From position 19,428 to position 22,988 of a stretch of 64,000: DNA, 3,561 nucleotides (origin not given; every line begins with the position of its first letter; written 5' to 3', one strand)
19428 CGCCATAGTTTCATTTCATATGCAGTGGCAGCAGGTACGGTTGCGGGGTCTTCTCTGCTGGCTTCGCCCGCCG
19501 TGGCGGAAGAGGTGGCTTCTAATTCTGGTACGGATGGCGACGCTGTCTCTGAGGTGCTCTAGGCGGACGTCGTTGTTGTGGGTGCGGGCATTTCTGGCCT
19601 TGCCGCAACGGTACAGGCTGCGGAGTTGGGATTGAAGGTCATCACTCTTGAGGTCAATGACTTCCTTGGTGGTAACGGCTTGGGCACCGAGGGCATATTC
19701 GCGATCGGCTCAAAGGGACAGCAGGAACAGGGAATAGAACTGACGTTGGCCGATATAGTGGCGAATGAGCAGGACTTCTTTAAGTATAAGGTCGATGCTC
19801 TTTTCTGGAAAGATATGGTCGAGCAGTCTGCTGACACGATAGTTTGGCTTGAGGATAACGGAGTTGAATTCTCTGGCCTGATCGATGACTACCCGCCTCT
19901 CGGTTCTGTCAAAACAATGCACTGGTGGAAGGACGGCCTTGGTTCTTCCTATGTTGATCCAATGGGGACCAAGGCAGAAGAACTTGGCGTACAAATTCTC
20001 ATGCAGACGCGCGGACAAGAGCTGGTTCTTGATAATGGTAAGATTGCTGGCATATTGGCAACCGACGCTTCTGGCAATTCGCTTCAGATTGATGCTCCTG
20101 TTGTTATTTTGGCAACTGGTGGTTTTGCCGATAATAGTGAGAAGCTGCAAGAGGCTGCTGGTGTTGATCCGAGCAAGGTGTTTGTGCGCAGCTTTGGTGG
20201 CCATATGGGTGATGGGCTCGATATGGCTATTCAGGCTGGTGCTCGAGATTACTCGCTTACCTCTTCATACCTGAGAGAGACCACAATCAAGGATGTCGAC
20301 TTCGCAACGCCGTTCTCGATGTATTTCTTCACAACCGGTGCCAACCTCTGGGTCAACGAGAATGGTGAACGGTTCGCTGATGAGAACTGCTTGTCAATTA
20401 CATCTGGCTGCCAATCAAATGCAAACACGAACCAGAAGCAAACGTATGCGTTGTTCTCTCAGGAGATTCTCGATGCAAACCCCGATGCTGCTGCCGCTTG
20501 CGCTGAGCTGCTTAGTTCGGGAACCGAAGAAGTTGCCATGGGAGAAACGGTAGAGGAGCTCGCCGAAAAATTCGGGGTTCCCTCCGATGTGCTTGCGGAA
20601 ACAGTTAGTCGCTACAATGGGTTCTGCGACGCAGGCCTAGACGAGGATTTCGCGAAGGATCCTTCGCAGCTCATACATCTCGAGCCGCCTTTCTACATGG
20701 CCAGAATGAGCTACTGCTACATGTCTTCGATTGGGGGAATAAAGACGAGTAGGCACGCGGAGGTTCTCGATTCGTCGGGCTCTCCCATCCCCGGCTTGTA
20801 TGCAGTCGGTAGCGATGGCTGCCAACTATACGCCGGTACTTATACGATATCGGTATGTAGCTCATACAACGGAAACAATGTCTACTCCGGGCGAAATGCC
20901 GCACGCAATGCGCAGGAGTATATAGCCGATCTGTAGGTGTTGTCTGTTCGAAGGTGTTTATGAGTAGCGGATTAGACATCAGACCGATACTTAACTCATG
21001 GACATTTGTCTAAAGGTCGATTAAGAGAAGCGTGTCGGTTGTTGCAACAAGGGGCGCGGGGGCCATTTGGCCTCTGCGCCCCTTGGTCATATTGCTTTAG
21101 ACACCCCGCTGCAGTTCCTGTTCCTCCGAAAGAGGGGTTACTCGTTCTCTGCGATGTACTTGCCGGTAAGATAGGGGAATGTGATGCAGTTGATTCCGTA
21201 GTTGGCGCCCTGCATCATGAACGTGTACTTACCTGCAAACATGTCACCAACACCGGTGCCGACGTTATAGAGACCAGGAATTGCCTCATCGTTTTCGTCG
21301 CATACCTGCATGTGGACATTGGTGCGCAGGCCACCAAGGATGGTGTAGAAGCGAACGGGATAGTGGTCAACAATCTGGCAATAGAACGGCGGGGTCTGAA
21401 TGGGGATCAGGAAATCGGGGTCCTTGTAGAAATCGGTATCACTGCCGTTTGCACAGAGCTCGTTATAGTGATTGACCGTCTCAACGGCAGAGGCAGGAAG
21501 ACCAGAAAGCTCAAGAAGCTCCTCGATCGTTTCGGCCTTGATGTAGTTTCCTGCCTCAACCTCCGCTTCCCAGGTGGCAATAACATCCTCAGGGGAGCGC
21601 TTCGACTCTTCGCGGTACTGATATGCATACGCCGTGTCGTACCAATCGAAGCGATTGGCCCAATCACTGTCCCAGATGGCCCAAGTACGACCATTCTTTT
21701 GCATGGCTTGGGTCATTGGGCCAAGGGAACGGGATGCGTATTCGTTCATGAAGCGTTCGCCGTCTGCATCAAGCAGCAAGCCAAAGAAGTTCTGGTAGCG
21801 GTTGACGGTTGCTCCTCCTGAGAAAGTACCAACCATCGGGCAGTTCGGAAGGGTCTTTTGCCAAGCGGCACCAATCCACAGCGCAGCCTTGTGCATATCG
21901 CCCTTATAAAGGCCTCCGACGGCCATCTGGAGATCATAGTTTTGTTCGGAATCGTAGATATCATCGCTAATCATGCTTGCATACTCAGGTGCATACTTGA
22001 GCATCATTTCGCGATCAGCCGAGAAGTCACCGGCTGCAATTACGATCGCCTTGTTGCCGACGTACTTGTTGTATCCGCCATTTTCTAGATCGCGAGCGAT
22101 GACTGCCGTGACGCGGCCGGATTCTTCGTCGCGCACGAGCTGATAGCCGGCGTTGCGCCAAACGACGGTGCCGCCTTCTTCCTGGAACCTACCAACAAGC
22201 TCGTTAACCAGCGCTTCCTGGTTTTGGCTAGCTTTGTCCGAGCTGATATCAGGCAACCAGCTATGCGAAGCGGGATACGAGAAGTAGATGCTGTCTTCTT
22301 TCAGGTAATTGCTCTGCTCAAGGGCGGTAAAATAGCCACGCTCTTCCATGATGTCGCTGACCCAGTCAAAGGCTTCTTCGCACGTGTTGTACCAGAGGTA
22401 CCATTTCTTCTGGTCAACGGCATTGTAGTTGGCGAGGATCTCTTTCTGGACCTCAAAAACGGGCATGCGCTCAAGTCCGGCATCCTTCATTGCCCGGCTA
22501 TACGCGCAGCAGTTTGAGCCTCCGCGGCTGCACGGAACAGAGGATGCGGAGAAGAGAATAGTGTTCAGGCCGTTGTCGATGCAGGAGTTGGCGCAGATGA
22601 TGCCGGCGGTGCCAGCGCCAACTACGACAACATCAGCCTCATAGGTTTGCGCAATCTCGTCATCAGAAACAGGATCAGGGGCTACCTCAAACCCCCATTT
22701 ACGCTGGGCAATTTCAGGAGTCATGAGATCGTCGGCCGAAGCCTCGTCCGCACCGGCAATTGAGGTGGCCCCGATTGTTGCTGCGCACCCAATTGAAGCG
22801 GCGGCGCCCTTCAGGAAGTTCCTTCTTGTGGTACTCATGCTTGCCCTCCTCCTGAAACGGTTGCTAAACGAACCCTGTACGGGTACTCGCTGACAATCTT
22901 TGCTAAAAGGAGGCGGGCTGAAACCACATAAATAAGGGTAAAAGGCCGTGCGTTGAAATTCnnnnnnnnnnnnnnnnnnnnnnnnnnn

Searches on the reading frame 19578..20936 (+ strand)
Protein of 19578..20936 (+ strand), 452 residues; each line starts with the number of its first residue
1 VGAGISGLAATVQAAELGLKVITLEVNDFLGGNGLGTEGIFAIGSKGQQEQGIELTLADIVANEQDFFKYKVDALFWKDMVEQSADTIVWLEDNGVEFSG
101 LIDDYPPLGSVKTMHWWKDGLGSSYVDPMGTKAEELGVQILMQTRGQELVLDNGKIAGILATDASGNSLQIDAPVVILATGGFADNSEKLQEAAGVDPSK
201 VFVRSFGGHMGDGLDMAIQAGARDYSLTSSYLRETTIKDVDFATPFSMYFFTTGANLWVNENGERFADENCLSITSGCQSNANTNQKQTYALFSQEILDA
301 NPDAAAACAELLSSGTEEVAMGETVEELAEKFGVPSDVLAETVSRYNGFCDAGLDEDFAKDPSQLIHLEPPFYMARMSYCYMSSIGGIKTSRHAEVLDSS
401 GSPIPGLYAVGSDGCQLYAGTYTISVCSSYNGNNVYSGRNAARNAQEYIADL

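Call 4: search_protein_families(library=pfam, proteins=[window:19578-20936:+], max_evalue=0.01)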
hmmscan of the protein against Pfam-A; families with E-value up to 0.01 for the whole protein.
window:19578-20936:+ (452 aa): 7 families
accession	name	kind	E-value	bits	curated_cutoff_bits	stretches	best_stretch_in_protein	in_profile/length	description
PF00890.30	FAD_binding_2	-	2.8e-38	132.6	20.4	1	1-423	5-408/414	FAD binding domain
PF01266.30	DAO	-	1.6e-09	38.2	27.9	1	2-190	6-212/353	FAD dependent oxidoreductase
PF12831.13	FAD_oxidored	-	3.5e-09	36.9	27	1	2-181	6-145/416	FAD dependent oxidoreductase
PF13450.12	NAD_binding_8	-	0.0008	20.1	21.9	1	2-33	3-34/68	NAD(P)-binding Rossmann-like domain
PF07992.20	Pyr_redox_2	-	0.003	17.5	26.1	0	2-90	149-233/291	Pyridine nucleotide-disulphide oxidoreductase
PF03486.20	HI0933_like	-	0.0039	17.1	50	0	1-183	6-165/244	HI0933-like protein Rossmann domain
PF01134.28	GIDA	-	0.0063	16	22.1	0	141-187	113-155/391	Glucose inhibited division protein A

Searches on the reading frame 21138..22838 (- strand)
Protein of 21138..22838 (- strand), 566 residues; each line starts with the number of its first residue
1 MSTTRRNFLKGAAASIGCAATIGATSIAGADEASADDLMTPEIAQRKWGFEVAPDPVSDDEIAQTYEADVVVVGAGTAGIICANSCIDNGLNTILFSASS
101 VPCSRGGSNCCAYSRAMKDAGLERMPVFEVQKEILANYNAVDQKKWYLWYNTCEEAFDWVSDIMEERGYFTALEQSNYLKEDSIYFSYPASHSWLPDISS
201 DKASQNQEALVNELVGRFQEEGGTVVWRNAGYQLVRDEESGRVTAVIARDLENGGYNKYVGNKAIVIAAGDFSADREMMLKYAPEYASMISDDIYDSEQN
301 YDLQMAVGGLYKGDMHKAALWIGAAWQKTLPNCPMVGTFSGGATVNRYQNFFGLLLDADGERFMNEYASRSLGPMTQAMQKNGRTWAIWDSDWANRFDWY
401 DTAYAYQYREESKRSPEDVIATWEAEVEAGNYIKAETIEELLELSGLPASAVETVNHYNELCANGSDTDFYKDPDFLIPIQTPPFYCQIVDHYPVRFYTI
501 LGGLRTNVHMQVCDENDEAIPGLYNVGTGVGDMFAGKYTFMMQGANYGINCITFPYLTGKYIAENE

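Call 4: search_protein_families(library=pfam, proteins=[window:21138-22838:-], max_evalue=0.01)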
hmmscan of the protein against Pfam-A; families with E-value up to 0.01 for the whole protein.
window:21138-22838:- (566 aa): 8 families
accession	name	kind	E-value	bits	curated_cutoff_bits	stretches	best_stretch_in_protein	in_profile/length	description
PF00890.30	FAD_binding_2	-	1.3e-26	94.2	20.4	1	69-534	1-403/414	FAD binding domain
PF01266.30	DAO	-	5.2e-05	23.4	27.9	1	69-274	1-207/353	FAD dependent oxidoreductase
PF12831.13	FAD_oxidored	-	0.00016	21.5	27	1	69-100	1-32/416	FAD dependent oxidoreductase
PF10518.14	TAT_signal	-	0.0034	17.7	22.7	1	4-20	3-19/21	TAT (twin-arginine translocation) pathway signal sequence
PF01946.23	Thi4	-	0.0037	17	26.2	1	61-99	11-50/235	Thi4 family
PF03486.20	HI0933_like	-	0.0042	17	50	1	69-99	2-32/244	HI0933-like protein Rossmann domain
PF08495.15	FIST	-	0.0069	16.7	23.2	0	61-101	19-59/189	FIST N domain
PF01134.28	GIDA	-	0.0099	15.4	22.1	0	69-98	1-30/391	Glucose inhibited division protein A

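Call 23: search_protein_families(library=ncbifam, proteins=[window:21138-22838:-], max_evalue=0.01)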
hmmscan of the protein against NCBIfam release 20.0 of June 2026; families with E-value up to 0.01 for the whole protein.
window:21138-22838:- (566 aa): 36 families (the best 25 are shown)
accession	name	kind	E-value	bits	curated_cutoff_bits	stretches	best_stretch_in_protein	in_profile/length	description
NF053717.1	VnlPnlRedVprA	equivalog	3.6e-37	128.3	600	1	207-549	130-466/481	vinyl phenol reductase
TIGR01813.1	flavo_cyto_c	subfamily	4.9e-31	107.9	285.45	1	208-529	130-417/444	flavocytochrome c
NF009478.0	PRK12844.1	equivalog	9.8e-29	100.1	789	1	205-564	207-550/559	3-ketosteroid-delta-1-dehydrogenase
NF005510.0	PRK07121.1-3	subfamily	2.4e-28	99.2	481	1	66-528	21-454/492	FAD-binding protein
NF004789.0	PRK06134.1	subfamily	3.4e-22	78.7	747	1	206-564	215-569/581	FAD-dependent oxidoreductase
NF005509.0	PRK07121.1-2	subfamily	4.6e-21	75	630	1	226-540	221-502/527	FAD-binding protein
NF005508.0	PRK07121.1-1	equivalog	3.1e-20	72.2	537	2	436-531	364-461/497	FAD-binding protein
NF005511.0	PRK07121.1-4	equivalog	4.1e-20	71.7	466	1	262-528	268-509/553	FAD-binding protein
NF005512.0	PRK07121.1-5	subfamily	2.1e-18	66.2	812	2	431-539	361-467/489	FAD-binding protein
NF006130.0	PRK08274.1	equivalog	2.4e-18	66.2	369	1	66-539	4-439/467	FAD-dependent tricarballylate dehydrogenase TcuA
NF009473.0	PRK12835.1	subfamily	1.2e-17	63.6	837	1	212-565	217-569/585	FAD-binding protein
NF009477.0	PRK12843.1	equivalog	9.6e-17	60.6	758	1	209-558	222-564/578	FAD-dependent oxidoreductase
NF053677.1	Desat2ChcC2Cyan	equivalog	1.6e-16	59.8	900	1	186-564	179-553/558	4-oxocyclohex-2-ene-1-carboxylate 5-dehydrogenase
NF005064.0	PRK06481.1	equivalog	3.7e-16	58.9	542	1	209-533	191-474/506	flavocytochrome c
NF005882.1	PRK07843.1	equivalog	1.5e-15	56.6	788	1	206-559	200-544/547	3-oxosteroid 1-dehydrogenase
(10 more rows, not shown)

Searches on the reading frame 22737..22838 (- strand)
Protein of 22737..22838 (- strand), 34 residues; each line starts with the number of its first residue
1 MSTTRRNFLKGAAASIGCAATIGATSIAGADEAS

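Call 51: search_protein_families(library=pfam, proteins=[window:22737-22838:-], max_evalue=10)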
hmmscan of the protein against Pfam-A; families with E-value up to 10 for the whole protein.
seq(34 aa): 2 families
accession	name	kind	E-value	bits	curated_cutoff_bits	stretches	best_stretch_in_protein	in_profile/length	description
PF10518.14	TAT_signal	-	0.00047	20.4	22.7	1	3-20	2-19/21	TAT (twin-arginine translocation) pathway signal sequence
PF10399.14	UCR_Fe-S_N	-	0.045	13.6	24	1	2-21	8-27/41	Ubiquitinol-cytochrome C reductase Fe-S subunit TAT signal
